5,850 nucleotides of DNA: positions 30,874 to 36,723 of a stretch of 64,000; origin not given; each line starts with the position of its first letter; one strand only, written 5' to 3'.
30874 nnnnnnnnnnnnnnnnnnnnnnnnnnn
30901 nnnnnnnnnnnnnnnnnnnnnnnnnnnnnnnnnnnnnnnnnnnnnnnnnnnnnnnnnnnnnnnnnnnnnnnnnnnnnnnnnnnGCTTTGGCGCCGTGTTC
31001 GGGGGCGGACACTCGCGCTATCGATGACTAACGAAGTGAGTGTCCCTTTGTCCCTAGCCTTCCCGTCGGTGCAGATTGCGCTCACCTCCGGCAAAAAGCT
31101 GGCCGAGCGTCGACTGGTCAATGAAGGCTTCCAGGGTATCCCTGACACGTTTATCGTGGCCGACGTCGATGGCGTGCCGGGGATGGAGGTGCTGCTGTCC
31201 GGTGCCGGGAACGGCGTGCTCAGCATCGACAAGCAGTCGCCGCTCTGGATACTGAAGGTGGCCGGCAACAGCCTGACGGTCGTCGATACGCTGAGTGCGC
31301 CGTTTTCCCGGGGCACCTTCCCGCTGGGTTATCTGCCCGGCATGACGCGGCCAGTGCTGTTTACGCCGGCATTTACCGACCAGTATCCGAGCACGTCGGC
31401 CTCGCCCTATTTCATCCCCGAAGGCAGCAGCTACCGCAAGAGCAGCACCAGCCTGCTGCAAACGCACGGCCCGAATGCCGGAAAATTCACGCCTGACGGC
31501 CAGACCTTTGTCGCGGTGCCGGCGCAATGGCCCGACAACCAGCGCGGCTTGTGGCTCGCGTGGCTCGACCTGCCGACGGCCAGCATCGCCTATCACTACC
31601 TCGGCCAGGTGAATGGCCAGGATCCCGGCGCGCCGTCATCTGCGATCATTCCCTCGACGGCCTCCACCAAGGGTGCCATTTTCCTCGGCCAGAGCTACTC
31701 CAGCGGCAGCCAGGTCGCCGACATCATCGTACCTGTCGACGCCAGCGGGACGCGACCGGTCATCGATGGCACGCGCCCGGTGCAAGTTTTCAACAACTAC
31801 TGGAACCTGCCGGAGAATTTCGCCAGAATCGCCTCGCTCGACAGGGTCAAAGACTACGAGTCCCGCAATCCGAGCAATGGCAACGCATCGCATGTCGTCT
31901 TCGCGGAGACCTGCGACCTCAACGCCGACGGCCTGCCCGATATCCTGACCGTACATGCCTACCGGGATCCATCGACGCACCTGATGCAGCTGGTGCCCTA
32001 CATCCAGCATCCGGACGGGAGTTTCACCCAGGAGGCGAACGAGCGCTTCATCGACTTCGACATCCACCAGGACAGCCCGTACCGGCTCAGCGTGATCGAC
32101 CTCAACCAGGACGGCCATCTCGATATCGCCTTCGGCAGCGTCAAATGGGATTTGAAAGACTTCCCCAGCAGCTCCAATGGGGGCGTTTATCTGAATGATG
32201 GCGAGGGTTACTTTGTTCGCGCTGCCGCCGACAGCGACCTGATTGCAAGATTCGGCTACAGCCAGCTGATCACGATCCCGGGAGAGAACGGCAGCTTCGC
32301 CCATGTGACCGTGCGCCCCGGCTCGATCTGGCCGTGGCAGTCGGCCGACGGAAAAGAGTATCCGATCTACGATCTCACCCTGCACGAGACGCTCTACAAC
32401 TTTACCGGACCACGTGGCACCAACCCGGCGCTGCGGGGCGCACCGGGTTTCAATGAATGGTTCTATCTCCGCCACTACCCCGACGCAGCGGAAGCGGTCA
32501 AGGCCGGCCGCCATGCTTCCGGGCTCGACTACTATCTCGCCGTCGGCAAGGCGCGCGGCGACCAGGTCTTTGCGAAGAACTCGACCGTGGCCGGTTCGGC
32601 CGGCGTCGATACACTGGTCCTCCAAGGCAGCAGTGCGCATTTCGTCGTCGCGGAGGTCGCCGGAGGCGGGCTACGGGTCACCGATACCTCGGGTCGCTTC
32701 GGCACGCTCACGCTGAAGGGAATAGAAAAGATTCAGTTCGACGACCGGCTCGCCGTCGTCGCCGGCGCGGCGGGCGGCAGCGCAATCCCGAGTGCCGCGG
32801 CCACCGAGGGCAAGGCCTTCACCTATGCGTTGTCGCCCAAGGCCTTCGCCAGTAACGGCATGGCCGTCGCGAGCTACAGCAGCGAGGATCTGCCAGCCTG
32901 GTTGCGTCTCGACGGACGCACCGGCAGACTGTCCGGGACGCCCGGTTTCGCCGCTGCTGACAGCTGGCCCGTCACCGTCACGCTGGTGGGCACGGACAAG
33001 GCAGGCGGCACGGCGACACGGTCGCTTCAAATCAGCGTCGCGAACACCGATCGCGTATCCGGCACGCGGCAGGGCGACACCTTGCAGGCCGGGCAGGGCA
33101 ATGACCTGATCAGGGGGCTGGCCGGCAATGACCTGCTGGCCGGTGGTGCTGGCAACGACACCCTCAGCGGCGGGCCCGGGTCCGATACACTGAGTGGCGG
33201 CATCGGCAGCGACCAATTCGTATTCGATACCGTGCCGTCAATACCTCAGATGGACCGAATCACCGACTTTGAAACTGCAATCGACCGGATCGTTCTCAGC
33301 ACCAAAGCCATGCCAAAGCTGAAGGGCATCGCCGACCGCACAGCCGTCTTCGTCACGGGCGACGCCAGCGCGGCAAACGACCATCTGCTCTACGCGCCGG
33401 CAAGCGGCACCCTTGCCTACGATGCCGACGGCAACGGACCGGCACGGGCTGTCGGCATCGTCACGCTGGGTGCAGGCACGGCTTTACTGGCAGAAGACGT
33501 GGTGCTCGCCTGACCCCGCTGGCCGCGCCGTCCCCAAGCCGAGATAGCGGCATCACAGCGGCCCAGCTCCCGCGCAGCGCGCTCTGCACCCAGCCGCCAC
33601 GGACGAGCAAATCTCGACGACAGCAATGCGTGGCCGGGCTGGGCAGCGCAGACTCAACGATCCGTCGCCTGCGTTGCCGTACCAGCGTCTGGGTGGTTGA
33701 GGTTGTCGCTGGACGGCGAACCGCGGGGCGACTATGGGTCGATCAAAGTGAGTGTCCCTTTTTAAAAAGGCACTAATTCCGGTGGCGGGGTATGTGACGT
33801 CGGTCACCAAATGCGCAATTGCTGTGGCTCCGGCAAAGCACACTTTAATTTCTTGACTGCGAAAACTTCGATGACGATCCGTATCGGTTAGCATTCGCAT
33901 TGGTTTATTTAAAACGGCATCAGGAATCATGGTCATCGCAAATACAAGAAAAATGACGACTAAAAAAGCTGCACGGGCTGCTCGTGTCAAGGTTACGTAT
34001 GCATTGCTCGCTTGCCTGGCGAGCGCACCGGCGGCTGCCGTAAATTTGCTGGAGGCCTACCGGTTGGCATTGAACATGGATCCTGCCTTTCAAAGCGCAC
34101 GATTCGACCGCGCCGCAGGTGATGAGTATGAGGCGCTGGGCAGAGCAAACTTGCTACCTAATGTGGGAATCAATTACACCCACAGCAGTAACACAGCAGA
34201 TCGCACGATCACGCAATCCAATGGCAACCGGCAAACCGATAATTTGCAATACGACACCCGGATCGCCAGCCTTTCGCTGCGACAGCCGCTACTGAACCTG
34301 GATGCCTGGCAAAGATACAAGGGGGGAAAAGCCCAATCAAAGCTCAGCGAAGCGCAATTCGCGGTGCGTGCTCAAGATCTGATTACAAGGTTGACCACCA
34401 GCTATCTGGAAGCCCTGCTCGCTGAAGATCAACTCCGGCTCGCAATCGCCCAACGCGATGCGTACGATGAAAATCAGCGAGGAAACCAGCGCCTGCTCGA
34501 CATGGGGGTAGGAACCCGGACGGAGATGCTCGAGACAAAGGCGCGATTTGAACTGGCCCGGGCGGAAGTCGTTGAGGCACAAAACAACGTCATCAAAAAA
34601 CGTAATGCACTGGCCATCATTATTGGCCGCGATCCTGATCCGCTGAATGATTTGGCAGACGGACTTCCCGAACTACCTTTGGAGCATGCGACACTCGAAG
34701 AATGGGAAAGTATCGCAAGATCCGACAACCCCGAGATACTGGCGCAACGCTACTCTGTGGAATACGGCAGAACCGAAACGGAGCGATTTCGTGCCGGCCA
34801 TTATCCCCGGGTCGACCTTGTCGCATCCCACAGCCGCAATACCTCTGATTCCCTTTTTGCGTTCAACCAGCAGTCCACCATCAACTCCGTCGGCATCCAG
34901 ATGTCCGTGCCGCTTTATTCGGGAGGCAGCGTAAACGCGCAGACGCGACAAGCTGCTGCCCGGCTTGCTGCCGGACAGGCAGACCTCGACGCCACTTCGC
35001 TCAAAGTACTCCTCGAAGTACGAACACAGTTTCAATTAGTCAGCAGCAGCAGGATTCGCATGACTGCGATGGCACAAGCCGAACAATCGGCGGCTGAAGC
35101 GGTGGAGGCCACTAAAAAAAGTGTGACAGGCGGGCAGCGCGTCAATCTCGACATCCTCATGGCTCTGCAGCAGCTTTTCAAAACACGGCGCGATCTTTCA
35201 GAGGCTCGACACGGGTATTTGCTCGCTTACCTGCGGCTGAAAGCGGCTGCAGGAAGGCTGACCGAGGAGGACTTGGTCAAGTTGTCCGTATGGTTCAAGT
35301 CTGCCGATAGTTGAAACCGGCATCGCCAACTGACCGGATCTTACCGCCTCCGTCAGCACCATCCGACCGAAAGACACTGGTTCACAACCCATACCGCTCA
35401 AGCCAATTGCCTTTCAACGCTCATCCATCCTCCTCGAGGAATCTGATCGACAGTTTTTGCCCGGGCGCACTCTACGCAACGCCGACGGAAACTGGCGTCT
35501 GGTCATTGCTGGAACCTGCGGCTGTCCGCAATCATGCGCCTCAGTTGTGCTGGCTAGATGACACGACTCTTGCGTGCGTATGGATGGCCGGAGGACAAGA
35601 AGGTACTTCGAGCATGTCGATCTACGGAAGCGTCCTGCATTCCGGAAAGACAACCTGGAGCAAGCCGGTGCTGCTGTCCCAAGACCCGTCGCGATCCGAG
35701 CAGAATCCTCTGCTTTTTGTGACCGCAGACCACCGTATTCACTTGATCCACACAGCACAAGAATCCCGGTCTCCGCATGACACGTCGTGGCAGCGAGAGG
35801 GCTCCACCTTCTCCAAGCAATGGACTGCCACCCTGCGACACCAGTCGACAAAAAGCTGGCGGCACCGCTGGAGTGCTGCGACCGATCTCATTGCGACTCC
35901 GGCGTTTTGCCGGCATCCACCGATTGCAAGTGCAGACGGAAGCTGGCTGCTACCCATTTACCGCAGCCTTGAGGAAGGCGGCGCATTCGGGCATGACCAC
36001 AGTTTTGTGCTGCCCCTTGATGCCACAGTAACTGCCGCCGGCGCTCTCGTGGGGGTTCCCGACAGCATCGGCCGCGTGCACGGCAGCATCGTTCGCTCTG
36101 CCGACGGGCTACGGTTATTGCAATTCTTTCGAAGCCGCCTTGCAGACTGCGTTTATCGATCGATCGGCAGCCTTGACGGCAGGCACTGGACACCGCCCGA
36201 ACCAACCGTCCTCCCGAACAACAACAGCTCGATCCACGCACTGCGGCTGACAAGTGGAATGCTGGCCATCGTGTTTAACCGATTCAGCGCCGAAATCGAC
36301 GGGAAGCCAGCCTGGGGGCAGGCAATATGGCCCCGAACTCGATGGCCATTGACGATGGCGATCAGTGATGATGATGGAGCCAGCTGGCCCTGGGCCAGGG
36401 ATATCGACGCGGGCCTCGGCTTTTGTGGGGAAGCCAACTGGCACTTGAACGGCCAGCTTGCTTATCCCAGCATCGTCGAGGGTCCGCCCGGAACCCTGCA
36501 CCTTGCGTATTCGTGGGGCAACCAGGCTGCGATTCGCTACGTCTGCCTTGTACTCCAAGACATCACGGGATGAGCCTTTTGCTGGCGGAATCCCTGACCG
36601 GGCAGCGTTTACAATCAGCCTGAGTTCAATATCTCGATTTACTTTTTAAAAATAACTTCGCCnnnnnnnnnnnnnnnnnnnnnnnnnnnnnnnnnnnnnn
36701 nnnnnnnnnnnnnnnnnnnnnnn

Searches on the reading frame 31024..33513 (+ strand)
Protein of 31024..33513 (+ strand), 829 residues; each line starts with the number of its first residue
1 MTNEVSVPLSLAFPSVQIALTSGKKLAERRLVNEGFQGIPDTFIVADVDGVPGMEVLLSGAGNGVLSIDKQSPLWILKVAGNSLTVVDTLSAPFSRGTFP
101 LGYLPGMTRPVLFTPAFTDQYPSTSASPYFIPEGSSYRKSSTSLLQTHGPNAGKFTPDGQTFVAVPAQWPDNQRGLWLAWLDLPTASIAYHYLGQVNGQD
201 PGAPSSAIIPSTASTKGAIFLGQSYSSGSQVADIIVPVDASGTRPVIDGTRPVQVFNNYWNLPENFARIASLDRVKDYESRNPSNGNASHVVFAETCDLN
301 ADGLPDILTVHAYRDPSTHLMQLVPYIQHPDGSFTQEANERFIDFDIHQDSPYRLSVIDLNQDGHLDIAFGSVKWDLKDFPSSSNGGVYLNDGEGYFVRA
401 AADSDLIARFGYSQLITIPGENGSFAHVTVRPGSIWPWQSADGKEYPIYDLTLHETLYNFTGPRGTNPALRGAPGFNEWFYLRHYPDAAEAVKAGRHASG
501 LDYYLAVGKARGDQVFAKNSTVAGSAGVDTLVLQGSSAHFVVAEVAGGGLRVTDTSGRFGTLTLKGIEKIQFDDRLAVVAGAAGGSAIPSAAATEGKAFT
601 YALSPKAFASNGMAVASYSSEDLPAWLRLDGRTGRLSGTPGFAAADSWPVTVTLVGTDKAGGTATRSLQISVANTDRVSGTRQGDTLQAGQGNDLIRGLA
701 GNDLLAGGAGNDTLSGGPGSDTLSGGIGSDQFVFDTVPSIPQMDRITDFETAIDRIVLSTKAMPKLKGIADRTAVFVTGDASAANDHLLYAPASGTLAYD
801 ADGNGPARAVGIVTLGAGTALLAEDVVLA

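Call 7: search_protein_families(library=pfam, proteins=[window:31024-33513:+], max_evalue=0.001)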
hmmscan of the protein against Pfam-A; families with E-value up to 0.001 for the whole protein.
window:31024-33513:+ (829 aa): 5 families
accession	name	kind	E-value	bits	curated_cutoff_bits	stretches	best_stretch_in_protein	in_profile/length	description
PF00353.25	HemolysinCabind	-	3.6e-13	49.6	23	2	698-731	2-35/36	RTX calcium-binding nonapeptide repeat (4 copies)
PF05345.18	He_PIG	-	1.2e-12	48.5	24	1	587-672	7-95/96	Putative Ig domain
PF13517.12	FG-GAP_3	-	7.8e-07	30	26.9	1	298-369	1-60/61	FG-GAP-like repeat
PF01839.29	FG-GAP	-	3.4e-06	27.2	22.1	0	352-372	2-22/37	FG-GAP repeat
PF08548.17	Peptidase_M10_C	-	0.00083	19.6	20.7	0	696-760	66-131/193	Peptidase M10 serralysin C terminal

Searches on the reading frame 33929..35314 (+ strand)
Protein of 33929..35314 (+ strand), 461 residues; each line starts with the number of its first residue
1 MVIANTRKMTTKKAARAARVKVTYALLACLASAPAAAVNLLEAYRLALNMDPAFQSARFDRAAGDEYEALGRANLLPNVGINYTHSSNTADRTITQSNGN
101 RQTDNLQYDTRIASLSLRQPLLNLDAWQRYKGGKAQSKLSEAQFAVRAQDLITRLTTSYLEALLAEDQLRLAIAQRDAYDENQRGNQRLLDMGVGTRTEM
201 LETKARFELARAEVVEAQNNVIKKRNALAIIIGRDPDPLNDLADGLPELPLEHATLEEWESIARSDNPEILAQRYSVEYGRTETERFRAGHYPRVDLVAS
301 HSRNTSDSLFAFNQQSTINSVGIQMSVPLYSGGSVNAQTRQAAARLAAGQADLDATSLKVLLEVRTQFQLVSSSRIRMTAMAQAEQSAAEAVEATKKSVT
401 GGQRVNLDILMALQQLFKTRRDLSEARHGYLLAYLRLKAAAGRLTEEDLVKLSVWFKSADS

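Call 7: search_protein_families(library=pfam, proteins=[window:33929-35314:+], max_evalue=0.001)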
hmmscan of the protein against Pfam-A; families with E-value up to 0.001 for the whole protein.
window:33929-35314:+ (461 aa): 1 family
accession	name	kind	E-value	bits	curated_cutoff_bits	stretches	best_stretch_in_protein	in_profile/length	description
PF02321.23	OEP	-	3.8e-46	157.7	22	2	256-442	1-187/187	Outer membrane efflux protein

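Call 61: search_protein_families(library=ncbifam, proteins=[window:33929-35314:+], max_evalue=0.00001)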
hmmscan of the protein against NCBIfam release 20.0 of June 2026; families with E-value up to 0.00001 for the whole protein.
window:33929-35314:+ (461 aa): 5 families
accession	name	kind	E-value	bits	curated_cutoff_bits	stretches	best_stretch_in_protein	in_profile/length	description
TIGR01844.1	type_I_sec_TolC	subfamily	7.2e-97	325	225.15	1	37-457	2-413/414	TolC family outer membrane protein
NF007002.0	PRK09465.1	equivalog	5.2e-61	206.6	495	1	27-454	13-436/460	outer membrane channel protein TolC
NF052390.1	efflux_OMP_AbuO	equivalog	5.3e-52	177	700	1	21-456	4-445/447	multidrug efflux outer membrane protein AbuO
TIGR01845.1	outer_NodT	subfamily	3.9e-21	75.4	210.05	1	47-442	66-458/460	efflux transporter outer membrane subunit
NF033143.1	efflux_OM_AdeK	equivalog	1.4e-07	30.6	900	1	41-345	65-362/480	multidrug efflux RND transporter AdeIJK outer membrane channel subunit AdeK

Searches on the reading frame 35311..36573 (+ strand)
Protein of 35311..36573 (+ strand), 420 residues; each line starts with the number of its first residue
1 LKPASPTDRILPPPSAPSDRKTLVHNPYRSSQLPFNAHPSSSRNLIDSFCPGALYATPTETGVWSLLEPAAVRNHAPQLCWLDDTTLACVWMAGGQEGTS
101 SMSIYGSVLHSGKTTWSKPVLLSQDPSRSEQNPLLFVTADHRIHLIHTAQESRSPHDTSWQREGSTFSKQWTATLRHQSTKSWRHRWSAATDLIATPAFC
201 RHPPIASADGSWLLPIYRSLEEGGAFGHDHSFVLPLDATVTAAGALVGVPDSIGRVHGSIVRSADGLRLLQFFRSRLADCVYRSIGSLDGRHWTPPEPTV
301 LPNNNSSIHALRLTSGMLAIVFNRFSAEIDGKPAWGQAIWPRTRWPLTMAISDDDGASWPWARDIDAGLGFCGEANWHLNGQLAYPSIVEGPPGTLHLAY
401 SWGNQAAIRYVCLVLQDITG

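Call 7: search_protein_families(library=pfam, proteins=[window:35311-36573:+], max_evalue=0.001)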
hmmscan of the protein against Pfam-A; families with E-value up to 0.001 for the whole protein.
window:35311-36573:+ (420 aa): 1 family
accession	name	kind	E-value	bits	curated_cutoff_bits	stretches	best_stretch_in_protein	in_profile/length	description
PF13088.12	BNR_2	-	1.4e-39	136.6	31.4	1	86-398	2-277/277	BNR repeat-like domain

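Call 61: search_protein_families(library=ncbifam, proteins=[window:35311-36573:+], max_evalue=0.00001)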
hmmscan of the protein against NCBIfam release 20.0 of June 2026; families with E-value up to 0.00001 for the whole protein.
window:35311-36573:+ (420 aa): 0 families
